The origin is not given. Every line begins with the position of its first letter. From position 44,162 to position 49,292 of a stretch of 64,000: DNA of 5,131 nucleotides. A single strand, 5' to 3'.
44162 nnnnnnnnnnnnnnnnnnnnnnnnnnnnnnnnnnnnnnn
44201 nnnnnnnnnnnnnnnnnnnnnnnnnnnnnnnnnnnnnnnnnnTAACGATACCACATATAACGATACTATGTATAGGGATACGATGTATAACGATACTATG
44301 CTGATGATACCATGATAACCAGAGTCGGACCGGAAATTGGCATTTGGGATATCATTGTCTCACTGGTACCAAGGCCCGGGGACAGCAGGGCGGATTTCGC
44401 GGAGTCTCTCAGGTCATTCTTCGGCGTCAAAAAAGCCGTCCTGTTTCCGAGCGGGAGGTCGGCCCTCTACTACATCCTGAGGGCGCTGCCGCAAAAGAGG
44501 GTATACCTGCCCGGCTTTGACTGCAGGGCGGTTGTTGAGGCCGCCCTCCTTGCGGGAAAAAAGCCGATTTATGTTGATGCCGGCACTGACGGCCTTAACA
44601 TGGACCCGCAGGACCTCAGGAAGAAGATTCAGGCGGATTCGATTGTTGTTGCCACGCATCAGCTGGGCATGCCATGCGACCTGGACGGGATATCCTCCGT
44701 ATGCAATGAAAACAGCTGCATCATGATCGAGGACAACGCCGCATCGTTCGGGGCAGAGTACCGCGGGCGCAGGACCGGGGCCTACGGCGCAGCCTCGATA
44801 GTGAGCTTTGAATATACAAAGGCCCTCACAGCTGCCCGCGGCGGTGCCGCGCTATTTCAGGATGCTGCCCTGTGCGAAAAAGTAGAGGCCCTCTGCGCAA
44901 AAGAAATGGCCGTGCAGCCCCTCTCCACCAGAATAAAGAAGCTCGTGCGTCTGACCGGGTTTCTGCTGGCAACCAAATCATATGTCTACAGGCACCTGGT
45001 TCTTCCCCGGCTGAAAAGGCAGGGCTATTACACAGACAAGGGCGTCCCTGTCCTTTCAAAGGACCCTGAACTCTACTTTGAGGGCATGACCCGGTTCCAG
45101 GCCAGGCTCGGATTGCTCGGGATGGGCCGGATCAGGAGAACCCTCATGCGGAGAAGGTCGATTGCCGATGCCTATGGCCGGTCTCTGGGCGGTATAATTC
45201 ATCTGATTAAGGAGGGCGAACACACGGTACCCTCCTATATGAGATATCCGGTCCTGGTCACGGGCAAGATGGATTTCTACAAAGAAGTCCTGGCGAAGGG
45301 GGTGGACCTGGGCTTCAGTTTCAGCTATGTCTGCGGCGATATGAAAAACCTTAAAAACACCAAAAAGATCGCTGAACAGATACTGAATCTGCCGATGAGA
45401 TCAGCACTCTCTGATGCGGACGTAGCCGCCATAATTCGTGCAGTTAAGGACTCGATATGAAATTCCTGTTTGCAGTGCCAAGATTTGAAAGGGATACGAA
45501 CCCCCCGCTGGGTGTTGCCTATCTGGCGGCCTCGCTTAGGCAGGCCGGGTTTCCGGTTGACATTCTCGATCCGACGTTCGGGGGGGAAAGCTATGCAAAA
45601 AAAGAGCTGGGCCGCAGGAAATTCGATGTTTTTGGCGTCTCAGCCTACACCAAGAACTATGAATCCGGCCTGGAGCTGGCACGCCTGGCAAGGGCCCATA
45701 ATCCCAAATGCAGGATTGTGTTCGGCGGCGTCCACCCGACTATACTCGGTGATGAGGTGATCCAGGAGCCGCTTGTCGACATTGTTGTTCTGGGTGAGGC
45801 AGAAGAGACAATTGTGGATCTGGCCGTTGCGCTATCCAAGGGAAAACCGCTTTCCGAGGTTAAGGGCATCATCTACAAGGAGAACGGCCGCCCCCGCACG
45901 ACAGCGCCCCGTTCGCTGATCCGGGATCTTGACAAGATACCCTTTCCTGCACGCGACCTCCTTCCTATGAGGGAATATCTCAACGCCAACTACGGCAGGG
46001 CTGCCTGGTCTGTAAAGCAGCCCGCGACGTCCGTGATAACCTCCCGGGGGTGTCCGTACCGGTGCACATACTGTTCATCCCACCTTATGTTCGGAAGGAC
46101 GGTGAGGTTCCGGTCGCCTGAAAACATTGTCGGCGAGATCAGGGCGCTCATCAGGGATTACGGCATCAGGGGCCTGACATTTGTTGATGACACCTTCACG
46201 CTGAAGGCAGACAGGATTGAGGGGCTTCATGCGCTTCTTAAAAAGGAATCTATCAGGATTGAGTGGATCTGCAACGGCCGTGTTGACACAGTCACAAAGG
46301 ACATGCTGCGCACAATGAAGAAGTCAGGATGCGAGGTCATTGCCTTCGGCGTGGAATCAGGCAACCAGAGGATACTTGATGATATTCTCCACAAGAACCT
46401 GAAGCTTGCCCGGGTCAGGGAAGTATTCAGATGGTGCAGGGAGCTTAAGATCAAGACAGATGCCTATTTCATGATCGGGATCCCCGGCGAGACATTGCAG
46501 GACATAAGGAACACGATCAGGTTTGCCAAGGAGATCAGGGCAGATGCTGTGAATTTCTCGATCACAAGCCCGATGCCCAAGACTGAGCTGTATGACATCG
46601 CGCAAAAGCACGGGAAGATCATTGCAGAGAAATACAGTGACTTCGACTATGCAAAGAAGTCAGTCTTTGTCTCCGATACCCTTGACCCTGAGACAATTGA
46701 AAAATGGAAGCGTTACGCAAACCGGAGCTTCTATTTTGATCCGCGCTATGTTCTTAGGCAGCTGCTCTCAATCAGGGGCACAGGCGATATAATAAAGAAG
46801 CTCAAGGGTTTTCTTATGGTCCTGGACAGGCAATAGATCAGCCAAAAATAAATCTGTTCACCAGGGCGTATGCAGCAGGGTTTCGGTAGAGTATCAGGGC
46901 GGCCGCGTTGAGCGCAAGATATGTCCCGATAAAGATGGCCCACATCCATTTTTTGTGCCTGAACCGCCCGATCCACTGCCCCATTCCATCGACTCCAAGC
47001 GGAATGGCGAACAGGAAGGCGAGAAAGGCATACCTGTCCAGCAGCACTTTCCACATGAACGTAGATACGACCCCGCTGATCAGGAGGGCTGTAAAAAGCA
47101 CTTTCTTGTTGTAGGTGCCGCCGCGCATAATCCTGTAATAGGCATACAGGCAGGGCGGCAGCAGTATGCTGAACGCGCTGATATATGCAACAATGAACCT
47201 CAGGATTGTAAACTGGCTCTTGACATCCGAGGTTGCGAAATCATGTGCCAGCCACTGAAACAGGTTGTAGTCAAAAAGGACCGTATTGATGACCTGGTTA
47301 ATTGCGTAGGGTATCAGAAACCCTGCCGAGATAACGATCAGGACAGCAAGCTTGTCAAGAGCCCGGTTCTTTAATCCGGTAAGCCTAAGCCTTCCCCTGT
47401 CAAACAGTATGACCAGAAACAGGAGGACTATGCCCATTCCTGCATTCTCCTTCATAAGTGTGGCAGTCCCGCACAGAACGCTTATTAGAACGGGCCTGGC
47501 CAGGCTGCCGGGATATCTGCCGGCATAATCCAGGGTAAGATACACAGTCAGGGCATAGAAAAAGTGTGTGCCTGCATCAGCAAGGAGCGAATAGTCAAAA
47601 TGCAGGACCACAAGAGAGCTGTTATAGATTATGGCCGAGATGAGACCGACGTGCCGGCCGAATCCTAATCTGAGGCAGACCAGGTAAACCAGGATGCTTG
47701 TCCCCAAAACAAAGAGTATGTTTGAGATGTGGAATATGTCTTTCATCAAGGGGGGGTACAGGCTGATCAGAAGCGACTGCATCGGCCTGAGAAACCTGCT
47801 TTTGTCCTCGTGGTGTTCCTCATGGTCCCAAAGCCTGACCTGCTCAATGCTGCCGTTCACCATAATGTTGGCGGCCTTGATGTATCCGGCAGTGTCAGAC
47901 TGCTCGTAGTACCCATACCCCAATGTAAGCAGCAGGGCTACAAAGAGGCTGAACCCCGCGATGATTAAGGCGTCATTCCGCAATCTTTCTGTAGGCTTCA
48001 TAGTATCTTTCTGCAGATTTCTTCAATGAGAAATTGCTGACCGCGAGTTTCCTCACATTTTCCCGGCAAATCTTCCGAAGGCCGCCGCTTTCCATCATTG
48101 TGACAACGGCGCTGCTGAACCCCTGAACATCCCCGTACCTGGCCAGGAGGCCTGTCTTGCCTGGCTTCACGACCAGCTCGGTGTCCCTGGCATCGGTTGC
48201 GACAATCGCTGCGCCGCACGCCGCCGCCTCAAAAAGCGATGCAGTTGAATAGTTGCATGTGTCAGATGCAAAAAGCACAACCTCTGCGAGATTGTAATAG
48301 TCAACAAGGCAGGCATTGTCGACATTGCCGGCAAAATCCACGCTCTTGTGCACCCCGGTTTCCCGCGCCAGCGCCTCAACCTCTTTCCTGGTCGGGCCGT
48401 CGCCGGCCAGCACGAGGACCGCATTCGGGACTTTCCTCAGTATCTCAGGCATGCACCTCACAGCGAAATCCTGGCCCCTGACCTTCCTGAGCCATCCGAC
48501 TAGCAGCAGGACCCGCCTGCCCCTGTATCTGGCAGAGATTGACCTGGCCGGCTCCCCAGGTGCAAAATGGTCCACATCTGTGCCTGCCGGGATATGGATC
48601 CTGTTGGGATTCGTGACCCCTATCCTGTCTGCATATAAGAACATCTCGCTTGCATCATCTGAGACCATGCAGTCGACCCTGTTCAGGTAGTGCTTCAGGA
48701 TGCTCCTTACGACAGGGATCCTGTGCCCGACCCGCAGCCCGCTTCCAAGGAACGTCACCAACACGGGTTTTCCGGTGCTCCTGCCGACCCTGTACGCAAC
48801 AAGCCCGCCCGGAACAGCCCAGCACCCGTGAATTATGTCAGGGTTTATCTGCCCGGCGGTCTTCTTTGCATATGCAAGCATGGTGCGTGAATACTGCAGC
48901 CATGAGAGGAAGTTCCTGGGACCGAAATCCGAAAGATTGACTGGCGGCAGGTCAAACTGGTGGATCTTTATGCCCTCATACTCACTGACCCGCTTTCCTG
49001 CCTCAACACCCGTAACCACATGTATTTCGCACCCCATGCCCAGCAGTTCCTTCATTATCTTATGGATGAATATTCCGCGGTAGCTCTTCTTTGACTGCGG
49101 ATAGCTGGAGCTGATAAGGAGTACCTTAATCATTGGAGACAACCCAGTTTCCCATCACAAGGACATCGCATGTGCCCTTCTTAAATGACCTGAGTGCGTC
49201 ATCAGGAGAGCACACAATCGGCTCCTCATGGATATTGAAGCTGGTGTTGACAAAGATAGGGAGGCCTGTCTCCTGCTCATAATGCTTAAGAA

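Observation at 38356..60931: Predicted product is an unusually decorated deoxy/amino sugar: two E1/ColD-like 3-dehydratases with Fe-S-like Cys motifs, carbamoyltransferase and five class-B rSAMs alongside ugd/UXS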

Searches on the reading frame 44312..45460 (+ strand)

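Call 4: search_protein_families(library=pfam, proteins=[window:44312-45460:+])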
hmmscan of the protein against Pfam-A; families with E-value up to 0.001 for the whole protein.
window:44312-45460:+ (382 aa): 1 family
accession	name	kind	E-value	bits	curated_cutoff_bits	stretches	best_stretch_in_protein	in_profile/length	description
PF01041.23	DegT_DnrJ_EryC1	-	1.1e-44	153.6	19.8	2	23-201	23-205/360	DegT/DnrJ/EryC1/StrS aminotransferase family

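Call 8: search_protein_families(library=ncbifam, proteins=[window:44312-45460:+])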
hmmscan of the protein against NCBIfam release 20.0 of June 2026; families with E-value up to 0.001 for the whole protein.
window:44312-45460:+ (382 aa): 7 families
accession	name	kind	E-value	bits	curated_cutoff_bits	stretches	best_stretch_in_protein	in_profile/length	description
TIGR03588.1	PseC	equivalog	1.7e-31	109.5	423.5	1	23-199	29-215/380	UDP-4-amino-4,6-dideoxy-N-acetyl-beta-L-altrosamine transaminase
NF008687.0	PRK11706.1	equivalog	2.5e-29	102.2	375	1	31-196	38-207/375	dTDP-4-amino-4,6-dideoxygalactose transaminase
TIGR04181.1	NHT_00031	hypoth_equivalog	1.5e-26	93.1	420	1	27-196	33-222/359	LegC family aminotransferase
NF008658.2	PRK11658.1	equivalog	1.4e-22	79.9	631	1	27-202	36-214/379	UDP-4-amino-4-deoxy-L-arabinose aminotransferase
TIGR04427.1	PLP_DesI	equivalog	3.2e-22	79.2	650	1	27-195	55-225/390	dTDP-4-dehydro-6-deoxyglucose aminotransferase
TIGR02379.1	ECA_wecE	subfamily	2.6e-21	75.8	434.85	1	33-197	40-209/376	dTDP-4-amino-4,6-dideoxy-D-glucose transaminase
NF011936.0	PRK15407.1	equivalog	8.6e-21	74.1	423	1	25-193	66-246/440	lipopolysaccharide biosynthesis protein RfbH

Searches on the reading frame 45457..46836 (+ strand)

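Call 4: search_protein_families(library=pfam, proteins=[window:45457-46836:+])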
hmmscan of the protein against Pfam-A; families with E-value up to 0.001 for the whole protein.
window:45457-46836:+ (459 aa): 2 families
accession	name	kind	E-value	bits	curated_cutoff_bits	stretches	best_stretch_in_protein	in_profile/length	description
PF04055.27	Radical_SAM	-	5.7e-33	114.9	29.5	1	193-357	1-166/166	Radical SAM superfamily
PF02310.24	B12-binding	-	2.3e-24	86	32.1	1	16-122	13-120/121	B12 binding domain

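Call 57: search_protein_families(library=ncbifam, proteins=[window:45457-46836:+], max_evalue=1e-8)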
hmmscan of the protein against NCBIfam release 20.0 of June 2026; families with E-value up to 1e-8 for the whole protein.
window:45457-46836:+ (459 aa): 27 families (the best 25 are shown)
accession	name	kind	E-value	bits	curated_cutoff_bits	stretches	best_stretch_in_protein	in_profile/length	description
TIGR03471.1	HpnJ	equivalog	6.2e-66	223.2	577.6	1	55-445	68-452/472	hopanoid biosynthesis associated radical SAM protein HpnJ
TIGR02026.1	BchE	equivalog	4.2e-63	213.9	481.35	1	15-428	20-430/497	magnesium-protoporphyrin IX monomethyl ester anaerobic oxidative cyclase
NF038361.1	rSAM_Sden_1168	equivalog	4.8e-50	170.6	575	1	16-416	84-506/560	Sden_1168 family B12-binding radical SAM P-methyltransferase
NF050148.1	rSAM_ApyD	equivalog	9.1e-46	156.5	750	1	13-380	21-391/645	RiPP biosynthesis radical SAM protein ApyD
NF033070.1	rSAM_AprD4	equivalog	4.2e-41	141.3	500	1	9-417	34-423/456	AprD4 family radical SAM diol-dehydratase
TIGR04072.2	rSAM_ladder_B12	equivalog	2.1e-39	135.4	360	1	191-416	181-402/443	lipid biosynthesis B12-binding/radical SAM protein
TIGR04479.1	bcpD_PhpK_rSAM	subfamily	5.7e-38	130.5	600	1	17-365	72-414/504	PhpK family radical SAM P-methyltransferase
TIGR04367.1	HpnR_B12_rSAM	equivalog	5.9e-37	127.3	650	1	17-397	22-386/490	hopanoid C-3 methylase HpnR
TIGR04385.1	B12_rSAM_cofa1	equivalog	7.2e-37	127.6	450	1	16-360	19-364/438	B12 lower ligand biosynthesis radical SAM protein BzaD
TIGR04014.1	B12_SAM_MJ_0865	equivalog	3.6e-35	121.6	360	1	83-385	67-361/434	methyl-coenzyme M reductase glutamine C-methyltransferase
TIGR04013.1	B12_SAM_MJ_1487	hypoth_equivalog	3.5e-33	115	251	1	54-382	42-357/382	TIGR04013 family B12-binding domain/radical SAM domain-containing protein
NF033712.0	B12_rSAM_KedN5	subfamily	1.6e-31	109.2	700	1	47-450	54-462/624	KedN5 family methylcobalamin-dependent radical SAM C-methyltransferase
TIGR03975.1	rSAM_ocin_1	subfamily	2.2e-31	109.1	281.85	1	50-355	123-425/606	RiPP maturation radical SAM C-methyltransferase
TIGR04190.1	B12_SAM_Ta0216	equivalog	7.5e-30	104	500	1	17-361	37-395/554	TIGR04190 family B12-binding domain/radical SAM domain protein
NF040542.1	rSAM_RCCLKC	equivalog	9e-30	104.2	450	1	9-359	6-349/423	arsinothricin biosynthesis radical SAM protein ArsL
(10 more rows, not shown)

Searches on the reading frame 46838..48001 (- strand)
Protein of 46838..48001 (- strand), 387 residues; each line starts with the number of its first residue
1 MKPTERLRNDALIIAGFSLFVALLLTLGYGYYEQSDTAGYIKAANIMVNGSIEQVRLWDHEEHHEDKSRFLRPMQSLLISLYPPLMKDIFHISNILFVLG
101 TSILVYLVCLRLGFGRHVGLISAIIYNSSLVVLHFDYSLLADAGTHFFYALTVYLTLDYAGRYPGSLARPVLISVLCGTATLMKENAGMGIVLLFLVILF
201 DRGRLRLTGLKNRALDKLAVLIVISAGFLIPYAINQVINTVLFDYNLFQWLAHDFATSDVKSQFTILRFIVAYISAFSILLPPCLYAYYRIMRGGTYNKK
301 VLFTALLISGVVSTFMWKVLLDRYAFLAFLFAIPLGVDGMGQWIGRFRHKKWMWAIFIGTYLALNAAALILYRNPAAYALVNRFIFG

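Call 4: search_protein_families(library=pfam, proteins=[window:46838-48001:-])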
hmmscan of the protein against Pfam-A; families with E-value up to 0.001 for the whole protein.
window:46838-48001:- (387 aa): 2 families
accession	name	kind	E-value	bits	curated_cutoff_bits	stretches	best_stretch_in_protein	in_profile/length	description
PF13231.12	PMT_2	-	1.2e-05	26.1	26.1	1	91-206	25-139/160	Dolichyl-phosphate-mannose-protein mannosyltransferase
PF02366.24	PMT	-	3.2e-05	24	22.7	1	93-225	88-225/245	Dolichyl-phosphate-mannose-protein mannosyltransferase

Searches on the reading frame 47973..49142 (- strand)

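Call 4: search_protein_families(library=pfam, proteins=[window:47973-49142:-])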
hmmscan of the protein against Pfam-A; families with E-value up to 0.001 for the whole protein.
window:47973-49142:- (389 aa): 5 families
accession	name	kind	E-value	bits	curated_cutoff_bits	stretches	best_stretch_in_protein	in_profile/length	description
PF00534.26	Glycos_transf_1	-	4.4e-24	85.4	26.4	1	201-365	7-171/172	Glycosyl transferases group 1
PF13692.12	Glyco_trans_1_4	-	9.5e-24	84.7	27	1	210-351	2-141/142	Glycosyl transferases group 1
PF13477.12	Glyco_trans_4_2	-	6.6e-11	43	23.4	1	24-162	11-138/139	Glycosyl transferase 4-like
PF13439.12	Glyco_transf_4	-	8.7e-10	39.3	28.5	1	25-191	7-169/170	Glycosyltransferase Family 4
PF13524.12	Glyco_trans_1_2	-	1.6e-05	25.3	25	1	239-346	13-108/144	Glycosyl transferase-like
